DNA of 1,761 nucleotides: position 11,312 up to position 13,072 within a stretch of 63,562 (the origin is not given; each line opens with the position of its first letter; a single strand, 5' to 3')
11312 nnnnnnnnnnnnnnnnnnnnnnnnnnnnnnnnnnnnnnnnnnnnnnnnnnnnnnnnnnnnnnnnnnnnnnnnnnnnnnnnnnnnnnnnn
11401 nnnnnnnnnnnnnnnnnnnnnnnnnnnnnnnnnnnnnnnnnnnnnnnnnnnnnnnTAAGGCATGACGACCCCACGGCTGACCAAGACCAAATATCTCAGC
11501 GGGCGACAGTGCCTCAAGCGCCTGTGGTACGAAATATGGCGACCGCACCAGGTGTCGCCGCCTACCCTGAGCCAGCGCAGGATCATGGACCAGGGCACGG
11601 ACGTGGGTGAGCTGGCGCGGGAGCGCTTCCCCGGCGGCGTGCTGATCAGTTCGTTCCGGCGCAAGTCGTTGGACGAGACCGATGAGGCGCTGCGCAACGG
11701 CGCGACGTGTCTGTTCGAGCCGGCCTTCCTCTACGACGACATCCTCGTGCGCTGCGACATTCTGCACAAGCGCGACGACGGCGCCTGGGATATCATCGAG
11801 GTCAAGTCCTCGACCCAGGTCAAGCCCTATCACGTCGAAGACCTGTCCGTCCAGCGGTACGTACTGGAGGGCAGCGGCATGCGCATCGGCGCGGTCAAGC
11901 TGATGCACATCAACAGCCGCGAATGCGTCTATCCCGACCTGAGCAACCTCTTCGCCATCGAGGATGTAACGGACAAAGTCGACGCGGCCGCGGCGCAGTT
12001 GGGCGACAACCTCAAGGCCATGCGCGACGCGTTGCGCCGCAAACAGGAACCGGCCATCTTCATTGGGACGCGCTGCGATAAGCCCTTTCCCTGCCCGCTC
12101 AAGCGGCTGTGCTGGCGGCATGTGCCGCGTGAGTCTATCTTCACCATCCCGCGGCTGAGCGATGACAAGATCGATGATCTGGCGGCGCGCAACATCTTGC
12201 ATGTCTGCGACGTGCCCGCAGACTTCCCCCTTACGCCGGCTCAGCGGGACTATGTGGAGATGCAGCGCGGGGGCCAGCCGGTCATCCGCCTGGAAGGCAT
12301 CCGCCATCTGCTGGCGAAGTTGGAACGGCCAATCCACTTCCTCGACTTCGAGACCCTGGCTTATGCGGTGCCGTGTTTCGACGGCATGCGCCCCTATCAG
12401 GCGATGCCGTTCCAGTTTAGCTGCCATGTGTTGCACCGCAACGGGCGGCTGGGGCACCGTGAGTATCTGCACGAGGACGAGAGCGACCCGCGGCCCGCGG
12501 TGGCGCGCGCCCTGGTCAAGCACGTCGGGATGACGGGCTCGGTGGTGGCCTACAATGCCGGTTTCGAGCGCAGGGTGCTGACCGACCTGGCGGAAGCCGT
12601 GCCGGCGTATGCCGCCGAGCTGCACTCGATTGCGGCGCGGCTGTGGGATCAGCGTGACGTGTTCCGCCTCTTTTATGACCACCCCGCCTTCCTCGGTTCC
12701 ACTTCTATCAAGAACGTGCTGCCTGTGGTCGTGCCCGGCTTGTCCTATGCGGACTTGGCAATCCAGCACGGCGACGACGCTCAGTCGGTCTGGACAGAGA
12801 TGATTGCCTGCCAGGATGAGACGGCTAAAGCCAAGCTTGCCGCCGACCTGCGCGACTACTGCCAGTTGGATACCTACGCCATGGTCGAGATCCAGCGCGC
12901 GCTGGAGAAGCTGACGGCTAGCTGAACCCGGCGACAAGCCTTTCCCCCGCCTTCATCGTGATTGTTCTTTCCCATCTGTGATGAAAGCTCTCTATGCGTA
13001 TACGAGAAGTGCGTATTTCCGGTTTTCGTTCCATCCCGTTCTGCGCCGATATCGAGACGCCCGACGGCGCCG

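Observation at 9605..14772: Three-gene ATPase/nuclease cassette: candidate undescribed anti-phage or anti-MGE defence system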

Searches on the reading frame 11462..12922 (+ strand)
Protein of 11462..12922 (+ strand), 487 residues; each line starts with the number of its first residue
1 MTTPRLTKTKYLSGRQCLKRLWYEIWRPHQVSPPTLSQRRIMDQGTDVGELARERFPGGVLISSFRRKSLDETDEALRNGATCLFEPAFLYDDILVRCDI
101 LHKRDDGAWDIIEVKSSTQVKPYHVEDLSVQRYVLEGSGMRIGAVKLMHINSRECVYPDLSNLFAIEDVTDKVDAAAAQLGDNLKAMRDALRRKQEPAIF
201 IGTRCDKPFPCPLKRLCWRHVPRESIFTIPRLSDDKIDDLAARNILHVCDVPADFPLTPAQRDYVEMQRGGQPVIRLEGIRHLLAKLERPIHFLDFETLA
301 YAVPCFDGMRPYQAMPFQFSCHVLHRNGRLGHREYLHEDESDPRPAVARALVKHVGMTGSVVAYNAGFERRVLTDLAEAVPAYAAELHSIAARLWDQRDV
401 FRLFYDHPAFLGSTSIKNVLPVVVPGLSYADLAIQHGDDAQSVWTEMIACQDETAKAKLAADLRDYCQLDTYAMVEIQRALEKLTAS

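Call 3: search_protein_families(library=pfam, proteins=[window:11462-12922:+], max_evalue=0.1)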
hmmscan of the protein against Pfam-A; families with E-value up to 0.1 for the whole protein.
window:11462-12922:+ (487 aa): 2 families
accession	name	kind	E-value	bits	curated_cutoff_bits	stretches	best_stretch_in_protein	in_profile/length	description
PF11074.14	DUF2779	-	5.3e-39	133.8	23.3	1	292-415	1-126/126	Domain of unknown function(DUF2779)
PF01930.23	Cas_Cas4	-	0.017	15.7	22.7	1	97-176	55-134/160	Domain of unknown function DUF83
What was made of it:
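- On DUF2779 (PF11074) (gene 2): 133.8 bits against a cut-off of 23.3 (call 3).
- On Cas4 (CRISPR adaptation nuclease): PF01930 scores 15.7 bits against a cut-off of 22.7 (call 3).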

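Call 4: search_protein_families(library=padloc, proteins=[window:11462-12922:+], max_evalue=0.1)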
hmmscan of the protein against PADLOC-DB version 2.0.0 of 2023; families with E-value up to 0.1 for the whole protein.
window:11462-12922:+ (487 aa): 3 families
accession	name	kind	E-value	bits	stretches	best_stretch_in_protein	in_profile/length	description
PDLC01447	Cas4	-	9.5e-05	20.9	1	54-220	46-160/161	"CAS-I,CAS-II,CAS-III,CAS-IV,CAS-V,CAS-VI; acquisition_associated"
PDLC01611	Cas4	-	0.00014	20.2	1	96-218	53-157/158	"CAS-I,CAS-II,CAS-III,CAS-IV,CAS-V,CAS-VI; acquisition_associated"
PDLC01250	Cas4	-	0.0053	15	1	92-157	60-125/168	"CAS-I,CAS-II,CAS-III,CAS-IV,CAS-V,CAS-VI; acquisition_associated"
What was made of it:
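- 11462..12136 (+): Gene 2 N-terminal Cas4/RecB-like nuclease. Invariant C17, C205, C211 and C217 form a putative Fe-S cluster; D99, E113-V114-K115, Q131 and Y133 are also conserved. calls 4 (PADLOC Cas4 9.5e-5), 38, 55
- Checked: Gene 2: DUF2779 PF11074, E=5e-39, plus a weak Cas4 match (calls 3, 4).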

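Call 5: search_protein_families(library=ncbifam, proteins=[window:11462-12922:+], max_evalue=0.1)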
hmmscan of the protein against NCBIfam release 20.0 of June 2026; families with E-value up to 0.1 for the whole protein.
window:11462-12922:+ (487 aa): 1 family
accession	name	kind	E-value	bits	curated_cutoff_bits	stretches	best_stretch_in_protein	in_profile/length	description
NF045869.1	UU173_fam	subfamily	2.3e-08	33.4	225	1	279-320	402-442/650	UU173 family protein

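Call 23: search_solved_structures(query=window:11462-12922:+, max_evalue=1, show_alignments=2)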
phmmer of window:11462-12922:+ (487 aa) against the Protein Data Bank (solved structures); distinct sequences matched with E-value up to 1: 0.

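Call 26: find_homologous_proteins(query=window:11462-12922:+)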
Query window:11462-12922:+ (487 aa): 1303 proteins with E <= 0.001 among 8000 candidates; the best 120 are listed.
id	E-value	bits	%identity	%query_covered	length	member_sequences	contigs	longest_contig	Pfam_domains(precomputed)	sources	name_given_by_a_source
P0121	0.0e+0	1080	96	100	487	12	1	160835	PF11074.15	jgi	-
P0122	0.0e+0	1026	91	100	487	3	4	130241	PF11074.15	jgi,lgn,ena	-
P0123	3.7e-265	898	79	100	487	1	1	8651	PF11074.15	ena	-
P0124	4.8e-262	888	78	100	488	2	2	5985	PF11074.15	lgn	-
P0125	1.3e-255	867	76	100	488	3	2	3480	PF11074.15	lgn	-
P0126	2.3e-253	860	77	99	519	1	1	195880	PF11074.15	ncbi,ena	-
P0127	6.9e-221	752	69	98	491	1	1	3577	PF11074.15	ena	-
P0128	7.8e-219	746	68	99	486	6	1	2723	PF11074.15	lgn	-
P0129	5.1e-171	588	54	99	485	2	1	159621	PF11074.15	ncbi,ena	-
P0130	2.9e-170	585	75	70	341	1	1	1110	PF11074.15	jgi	-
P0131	9.7e-163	561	50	99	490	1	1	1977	PF11074.15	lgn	-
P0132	4.5e-162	558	53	98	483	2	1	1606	PF11074.15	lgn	-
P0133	1.2e-159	551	54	99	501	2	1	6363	PF11074.15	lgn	-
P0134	3.9e-159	549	54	99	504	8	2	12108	PF11074.15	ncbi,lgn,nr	ncbi:MAG: DUF2779 domain-containing protein [Caldilineaceae bacterium]|nr:DUF2779 domain-containing 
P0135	4.3e-159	549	51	98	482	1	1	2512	PF13482.13,PF11074.15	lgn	-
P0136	1.7e-158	547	53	99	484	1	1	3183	PF11074.15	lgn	-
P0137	6.6e-158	545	50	98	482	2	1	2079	PF11074.15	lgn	-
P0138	7.2e-158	545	50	98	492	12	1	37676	PF11074.15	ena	-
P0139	1.9e-157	543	49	99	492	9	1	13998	PF11074.15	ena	-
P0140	3.0e-157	543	50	99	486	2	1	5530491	PF11074.15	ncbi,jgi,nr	ncbi:protein of unknown function DUF2779,protein of unknown function DUF83 [Leptolyngbyaceae cyanoba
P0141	8.9e-157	541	52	99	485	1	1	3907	PF11074.15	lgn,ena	-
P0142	1.2e-156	541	52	99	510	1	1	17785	PF11074.15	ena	-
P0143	1.2e-156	541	49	98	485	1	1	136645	PF13482.13,PF11074.15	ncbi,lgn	-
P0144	2.7e-156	539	53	99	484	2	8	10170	PF11074.15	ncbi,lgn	-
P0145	4.5e-156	539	67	74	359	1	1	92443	PF11074.15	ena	-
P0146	5.1e-156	538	49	99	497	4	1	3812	PF11074.15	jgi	jgi:hypothetical protein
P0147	9.9e-156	538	50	99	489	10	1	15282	PF11074.15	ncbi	-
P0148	3.9e-155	536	49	99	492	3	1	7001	PF11074.15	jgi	jgi:Domain of unknown function(DUF2779)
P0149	5.5e-155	535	51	98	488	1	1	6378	PF11074.15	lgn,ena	-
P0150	9.6e-155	534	50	98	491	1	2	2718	PF11074.15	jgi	-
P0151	1.4e-154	534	52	99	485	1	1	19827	PF11074.15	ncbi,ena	-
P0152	1.6e-154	534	52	98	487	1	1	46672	PF11074.15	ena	-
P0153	2.1e-154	533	48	99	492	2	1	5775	PF11074.15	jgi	-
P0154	6.1e-154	532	49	100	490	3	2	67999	PF11074.15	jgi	jgi:hypothetical protein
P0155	6.6e-154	532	50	99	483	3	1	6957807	PF01930.24,PF11074.15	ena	-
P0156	8.6e-154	531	49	100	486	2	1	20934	PF11074.15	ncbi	-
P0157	1.5e-153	530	51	98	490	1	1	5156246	PF11074.15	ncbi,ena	-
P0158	1.9e-153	530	52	98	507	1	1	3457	PF11074.15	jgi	-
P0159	5.0e-153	529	53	98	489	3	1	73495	PF11074.15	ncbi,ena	-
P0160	7.1e-153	528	49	98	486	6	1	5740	PF11074.15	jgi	-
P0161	8.3e-153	528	51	98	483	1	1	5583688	PF11074.15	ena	-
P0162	1.0e-152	528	51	97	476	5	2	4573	PF11074.15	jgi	jgi:hypothetical protein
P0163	1.6e-152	527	53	98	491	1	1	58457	PF11074.15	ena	-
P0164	1.7e-152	527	49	99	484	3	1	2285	PF11074.15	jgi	jgi:hypothetical protein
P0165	2.3e-152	526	49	100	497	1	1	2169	PF11074.15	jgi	jgi:hypothetical protein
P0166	3.5e-152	526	49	99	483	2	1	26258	PF11074.15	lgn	-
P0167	4.7e-152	525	50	98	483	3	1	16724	PF13482.13,PF11074.15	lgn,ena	-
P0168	5.4e-152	525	52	97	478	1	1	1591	PF11074.15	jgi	jgi:hypothetical protein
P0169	5.8e-152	525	48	99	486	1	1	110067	PF11074.15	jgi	-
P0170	8.2e-152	525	49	98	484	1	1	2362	PF11074.15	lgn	-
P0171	1.6e-151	524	51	98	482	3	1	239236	PF11074.15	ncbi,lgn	-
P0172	2.4e-151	523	51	98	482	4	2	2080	PF11074.15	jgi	jgi:hypothetical protein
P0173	3.8e-151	522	50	98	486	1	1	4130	PF01930.24,PF11074.15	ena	-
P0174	6.4e-151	522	49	98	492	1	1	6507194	PF11074.15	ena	-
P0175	8.2e-151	521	49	99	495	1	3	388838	PF11074.15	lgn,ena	-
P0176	1.3e-150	521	49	99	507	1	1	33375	PF11074.15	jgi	jgi:hypothetical protein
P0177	1.3e-150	521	50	98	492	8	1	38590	PF01930.24,PF11074.15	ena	-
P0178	1.6e-150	520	51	99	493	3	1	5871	PF11074.15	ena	-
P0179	1.8e-150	520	48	98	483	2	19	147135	PF11074.15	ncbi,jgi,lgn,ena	-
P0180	3.6e-150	519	50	98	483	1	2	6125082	PF13482.13,PF11074.15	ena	-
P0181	4.3e-150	519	50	98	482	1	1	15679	PF11074.15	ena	-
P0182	4.4e-150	519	50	98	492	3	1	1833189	PF01930.24,PF11074.15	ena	-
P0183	4.5e-150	519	51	98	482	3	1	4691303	PF11074.15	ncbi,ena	-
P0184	6.8e-150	518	49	97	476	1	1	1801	PF11074.15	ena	-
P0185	1.1e-149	518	50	98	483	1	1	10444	PF13482.13,PF11074.15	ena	-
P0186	1.1e-149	518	51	97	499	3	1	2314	PF11074.15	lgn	-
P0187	2.1e-149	517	51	98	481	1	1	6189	PF11074.15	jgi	-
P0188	2.4e-149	517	49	98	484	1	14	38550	PF11074.15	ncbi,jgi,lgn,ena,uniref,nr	ncbi:DUF2779 domain-containing protein [Stenomitos frigidus]|uniref:DUF2779 domain-containing protei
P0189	4.0e-149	516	48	98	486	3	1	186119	PF11074.15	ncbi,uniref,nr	ncbi:DUF2779 domain-containing protein [Leptolyngbya sp. FACHB-541]|uniref:DUF2779 domain-containing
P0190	6.0e-149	515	49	98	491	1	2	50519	PF13482.13,PF11074.15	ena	-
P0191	6.1e-149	515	49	99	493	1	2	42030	PF11074.15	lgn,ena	-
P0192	6.1e-149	515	50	98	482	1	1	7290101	PF11074.15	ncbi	-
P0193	7.7e-149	515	52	94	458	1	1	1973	PF11074.15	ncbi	-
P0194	9.3e-149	515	50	98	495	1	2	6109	PF11074.15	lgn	-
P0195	1.1e-148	514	49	98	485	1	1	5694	PF01930.24,PF11074.15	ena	-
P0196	1.9e-148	514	49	98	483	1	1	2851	PF13482.13,PF11074.15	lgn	-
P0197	2.0e-148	513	50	99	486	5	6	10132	PF11074.15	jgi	jgi:hypothetical protein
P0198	2.9e-148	513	49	98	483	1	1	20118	PF01930.24,PF11074.15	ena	-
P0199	3.0e-148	513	49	98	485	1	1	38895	PF11074.15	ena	-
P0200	4.1e-148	512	48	99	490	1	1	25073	PF11074.15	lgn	-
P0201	4.1e-148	512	49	98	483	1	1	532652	PF13482.13,PF11074.15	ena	-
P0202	4.4e-148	512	49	98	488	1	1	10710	PF11074.15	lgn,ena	-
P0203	4.7e-148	512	48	99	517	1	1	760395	PF13482.13,PF11074.15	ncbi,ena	-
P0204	5.0e-148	512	50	98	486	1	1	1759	PF01930.24,PF11074.15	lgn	-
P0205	6.9e-148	512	50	99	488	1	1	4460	PF11074.15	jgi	jgi:hypothetical protein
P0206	7.8e-148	512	49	98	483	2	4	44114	PF13482.13,PF11074.15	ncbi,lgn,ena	-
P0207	1.1e-147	511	50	99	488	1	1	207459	PF11074.15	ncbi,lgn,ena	-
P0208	1.1e-147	511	49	98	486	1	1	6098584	PF11074.15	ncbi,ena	-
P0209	1.3e-147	511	51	98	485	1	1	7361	PF11074.15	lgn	-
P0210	2.2e-147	510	49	99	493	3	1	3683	PF01930.24,PF11074.15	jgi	-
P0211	2.9e-147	510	49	99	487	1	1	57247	PF11074.15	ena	-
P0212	3.4e-147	509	47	98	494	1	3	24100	PF01930.24,PF11074.15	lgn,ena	-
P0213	3.6e-147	509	50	98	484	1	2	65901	PF11074.15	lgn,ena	-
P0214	4.2e-147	509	50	98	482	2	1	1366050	PF11074.15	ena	-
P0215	4.3e-147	509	49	99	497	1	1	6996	PF11074.15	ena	-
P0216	4.5e-147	509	48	98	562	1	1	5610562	PF01930.24,PF11074.15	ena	-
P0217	4.7e-147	509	49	98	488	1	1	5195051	PF13482.13,PF11074.15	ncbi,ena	-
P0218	5.1e-147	509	47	98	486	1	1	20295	PF11074.15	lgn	-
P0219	5.2e-147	509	49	100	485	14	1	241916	PF11074.15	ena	-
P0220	6.0e-147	509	50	98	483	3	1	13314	PF11074.15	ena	-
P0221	9.5e-147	508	48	100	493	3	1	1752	PF11074.15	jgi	jgi:CRISPR/Cas system-associated exonuclease Cas4 (RecB family)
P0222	1.1e-146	508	48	98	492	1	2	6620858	PF11074.15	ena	-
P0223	1.2e-146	508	49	98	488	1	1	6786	PF11074.15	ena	-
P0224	1.2e-146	508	49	100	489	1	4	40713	PF11074.15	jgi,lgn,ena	jgi:hypothetical protein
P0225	1.6e-146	507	50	99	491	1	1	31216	PF11074.15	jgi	jgi:hypothetical protein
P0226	1.8e-146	507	48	100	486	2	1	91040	PF11074.15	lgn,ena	-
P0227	2.5e-146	507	49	98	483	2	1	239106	PF11074.15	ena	-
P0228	2.8e-146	506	49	98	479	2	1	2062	PF11074.15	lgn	-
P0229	3.4e-146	506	48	98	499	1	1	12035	PF11074.15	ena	-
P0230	3.6e-146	506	50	98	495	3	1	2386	PF01930.24,PF11074.15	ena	-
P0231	7.4e-146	505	48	99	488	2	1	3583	PF11074.15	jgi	jgi:hypothetical protein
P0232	1.0e-145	505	48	98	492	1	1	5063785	PF13482.13,PF11074.15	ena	-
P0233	1.0e-145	505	49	98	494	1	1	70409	PF11074.15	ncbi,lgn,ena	-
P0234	1.1e-145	504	50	98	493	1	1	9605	PF11074.15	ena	-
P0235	1.6e-145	504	54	91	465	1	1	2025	PF11074.15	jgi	jgi:hypothetical protein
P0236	1.7e-145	504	48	98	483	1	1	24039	PF11074.15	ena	-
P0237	1.9e-145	504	49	97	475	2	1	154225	PF11074.15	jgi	jgi:hypothetical protein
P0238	2.1e-145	503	49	98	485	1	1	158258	PF11074.15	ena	-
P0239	2.2e-145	503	51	93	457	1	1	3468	PF11074.15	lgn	-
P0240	3.1e-145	503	48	98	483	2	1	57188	PF11074.15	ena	-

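Call 27: find_encoding_contigs(protein=P0140, flank=8000, max_places=2)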
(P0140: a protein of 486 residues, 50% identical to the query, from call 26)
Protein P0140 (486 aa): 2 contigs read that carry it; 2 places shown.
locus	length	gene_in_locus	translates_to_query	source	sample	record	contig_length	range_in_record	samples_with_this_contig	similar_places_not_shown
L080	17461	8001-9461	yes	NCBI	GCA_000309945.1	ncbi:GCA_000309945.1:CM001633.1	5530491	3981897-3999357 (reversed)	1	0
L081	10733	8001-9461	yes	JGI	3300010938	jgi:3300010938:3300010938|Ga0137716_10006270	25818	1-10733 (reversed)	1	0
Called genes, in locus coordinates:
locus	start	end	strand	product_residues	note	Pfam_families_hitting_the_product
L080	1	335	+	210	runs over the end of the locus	PF04313:HSDR_N (weak)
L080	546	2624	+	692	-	-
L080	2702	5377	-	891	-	PF10609:ParA (weak), PF13614:AAA_31, PF24389:ORC-CDC6-like (weak)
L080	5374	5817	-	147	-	-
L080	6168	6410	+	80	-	PF08972:DUF1902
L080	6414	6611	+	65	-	PF07927:HicA_toxin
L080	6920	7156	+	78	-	PF04255:DUF433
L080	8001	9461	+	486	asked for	PF11074:DUF2779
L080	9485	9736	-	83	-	PF13560:HTH_31, PF12844:HTH_19 (weak), PF13443:HTH_26 (weak), PF01381:HTH_3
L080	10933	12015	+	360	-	PF18579:Raf1_HTH, PF18578:Raf1_N, PF18087:RuBisCo_chap_C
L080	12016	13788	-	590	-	PF13231:PMT_2 (weak)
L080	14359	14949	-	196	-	-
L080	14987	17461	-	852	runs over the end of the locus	PF01368:DHH, PF02272:DHHA1 (weak), PF17768:RecJ_OB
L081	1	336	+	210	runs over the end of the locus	PF04313:HSDR_N (weak)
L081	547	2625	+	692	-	-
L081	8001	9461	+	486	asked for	PF11074:DUF2779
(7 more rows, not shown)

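Call 28: find_encoding_contigs(protein=P0155, flank=8000, max_places=2)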
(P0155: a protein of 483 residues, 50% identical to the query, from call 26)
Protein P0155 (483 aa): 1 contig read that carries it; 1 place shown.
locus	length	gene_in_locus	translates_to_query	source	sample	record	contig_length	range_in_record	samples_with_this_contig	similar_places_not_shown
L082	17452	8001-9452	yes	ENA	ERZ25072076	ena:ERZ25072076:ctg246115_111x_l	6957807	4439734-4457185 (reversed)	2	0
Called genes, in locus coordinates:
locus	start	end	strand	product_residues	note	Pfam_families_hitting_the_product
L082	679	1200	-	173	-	PF21033:RMD1-3 (weak), PF25064:ARM_TT21_5th (faint), PF13428:TPR_14 (faint), PF13432:TPR_16 (faint), PF13181:TPR_8 (faint), PF14559:TPR_19 (faint), PF00515:TPR_1 (weak), PF07719:TPR_2 (weak), +3 more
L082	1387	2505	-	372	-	PF00266:Aminotran_5 (weak)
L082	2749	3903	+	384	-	PF01041:DegT_DnrJ_EryC1, PF00155:Aminotran_1_2 (weak), PF01053:Cys_Met_Meta_PP (weak), PF01212:Beta_elim_lyase (faint)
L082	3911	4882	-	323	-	PF01408:GFO_IDH_MocA, PF22725:GFO_IDH_MocA_C3, PF02894:GFO_IDH_MocA_C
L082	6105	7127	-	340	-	-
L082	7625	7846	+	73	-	PF02866:Ldh_1_C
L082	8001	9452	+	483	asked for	PF01930:Cas_Cas4 (weak), PF11074:DUF2779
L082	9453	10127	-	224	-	PF01966:HD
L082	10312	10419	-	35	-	-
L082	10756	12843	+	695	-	PF01301:Glyco_hydro_35 (faint), PF02449:Glyco_hydro_42, PF08532:Glyco_hydro_42M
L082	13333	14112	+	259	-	PF13385:Laminin_G_3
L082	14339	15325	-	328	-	-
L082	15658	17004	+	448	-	PF01134:GIDA, PF01266:DAO (weak), PF03486:HI0933_like (faint), PF13450:NAD_binding_8 (weak)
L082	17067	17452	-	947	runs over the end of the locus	PF06634:DUF1156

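Call 29: find_encoding_contigs(protein=P0192, flank=8000, max_places=2)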
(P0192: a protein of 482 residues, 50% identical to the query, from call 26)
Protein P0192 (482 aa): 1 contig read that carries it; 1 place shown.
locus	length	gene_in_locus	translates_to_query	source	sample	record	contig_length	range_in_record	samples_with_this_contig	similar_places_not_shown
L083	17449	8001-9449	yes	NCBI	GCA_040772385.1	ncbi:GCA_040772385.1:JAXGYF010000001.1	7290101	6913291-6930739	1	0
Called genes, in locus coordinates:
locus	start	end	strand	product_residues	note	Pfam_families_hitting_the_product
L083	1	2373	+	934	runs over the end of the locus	-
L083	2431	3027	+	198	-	PF13428:TPR_14 (faint), PF00515:TPR_1 (faint), PF07719:TPR_2 (faint), PF13181:TPR_8 (faint), PF13432:TPR_16 (weak), PF14559:TPR_19 (faint), PF13414:TPR_11 (weak), PF13432:TPR_16 (weak), +1 more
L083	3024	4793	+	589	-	PF00656:Peptidase_C14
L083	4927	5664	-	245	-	PF01925:TauE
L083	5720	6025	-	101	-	-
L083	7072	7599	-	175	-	PF04536:TPM_phosphatase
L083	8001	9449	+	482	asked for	PF11074:DUF2779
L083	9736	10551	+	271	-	PF08849:BrxA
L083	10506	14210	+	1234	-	PF25796:BREX_BrxC_4th (weak), PF25791:WHD_BREX_BrxC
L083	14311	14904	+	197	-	-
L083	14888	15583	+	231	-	-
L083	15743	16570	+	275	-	-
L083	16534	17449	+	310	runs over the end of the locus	PF08665:PglZ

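Call 85: search_dna_similar(query=window:11462-12922:+, collection=plasmids, mode=protein, max_rows=12)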
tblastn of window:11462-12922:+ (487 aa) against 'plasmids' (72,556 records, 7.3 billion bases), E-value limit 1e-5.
Records with a match: 32; places in all: 32; records where one place covers at least 80% of the query: 31.
Best place of each record, by identity: <60% 32.
By first word of the organism name: Aliarcobacter 6; Arcobacter 5; Helicobacter 3; Croceicoccus 3; Salinibacter 2; Burkholderia 2; Planktothrix 1; Hydrogenimonas 1; Rhodoferax 1; Sphingobium 1; and 7 more.
By predicted mobility (MOB-suite, as given by PLSDB): non-mobilizable 27; conjugative 3; mobilizable 2.
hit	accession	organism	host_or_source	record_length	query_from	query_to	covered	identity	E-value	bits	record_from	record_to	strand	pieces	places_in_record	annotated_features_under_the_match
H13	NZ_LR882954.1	Planktothrix agardhii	-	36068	1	484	99%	44.0%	5e-139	449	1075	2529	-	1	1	DUF2779 domain-containing protein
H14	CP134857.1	Arcobacter sp. AZ-2023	food,chicken meat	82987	3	487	100%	36.1%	1e-90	309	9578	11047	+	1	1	DUF2779 domain-containing protein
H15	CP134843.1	Arcobacter sp. AZ-2023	food,chicken meat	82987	3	487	100%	36.1%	1e-90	309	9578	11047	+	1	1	DUF2779 domain-containing protein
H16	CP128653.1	Arcobacter sp. DSM 115960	animal,chicken meat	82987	3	487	100%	36.1%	1e-90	309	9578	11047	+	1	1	DUF2779 domain-containing protein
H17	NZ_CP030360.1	Salinibacter ruber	-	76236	6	486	99%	36.3%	5e-84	290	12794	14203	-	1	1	DUF2779 domain-containing protein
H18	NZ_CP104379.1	Aliarcobacter butzleri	poultry meat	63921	6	485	99%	36.3%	6e-94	318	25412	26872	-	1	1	DUF2779 domain-containing protein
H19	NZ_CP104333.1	Aliarcobacter butzleri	poultry meat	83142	6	485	99%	36.3%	7e-94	318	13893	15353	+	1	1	DUF2779 domain-containing protein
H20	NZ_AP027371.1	Hydrogenimonas cancrithermarum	-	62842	3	483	99%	36.2%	1e-80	280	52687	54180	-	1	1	DUF2779 domain-containing protein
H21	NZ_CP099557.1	Aliarcobacter cryaerophilus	Chicken meat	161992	1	484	99%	35.3%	2e-85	294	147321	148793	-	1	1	DUF2779 domain-containing protein | DUF6602 domain-containing protein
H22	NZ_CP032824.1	Aliarcobacter cryaerophilus ATCC 43158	bovine,cell culture,Aborted bovine ...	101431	5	483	98%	35.4%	8e-83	286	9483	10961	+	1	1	DUF2779 domain-containing protein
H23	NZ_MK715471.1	Aliarcobacter cryaerophilus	Greenshell mussel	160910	5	484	99%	35.2%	4e-82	285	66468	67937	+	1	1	DUF2779 domain-containing protein | ATP-binding protein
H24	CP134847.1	Arcobacter sp. AZ-2023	food,chicken meat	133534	6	484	98%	35.0%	1e-78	274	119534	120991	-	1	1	DUF2779 domain-containing protein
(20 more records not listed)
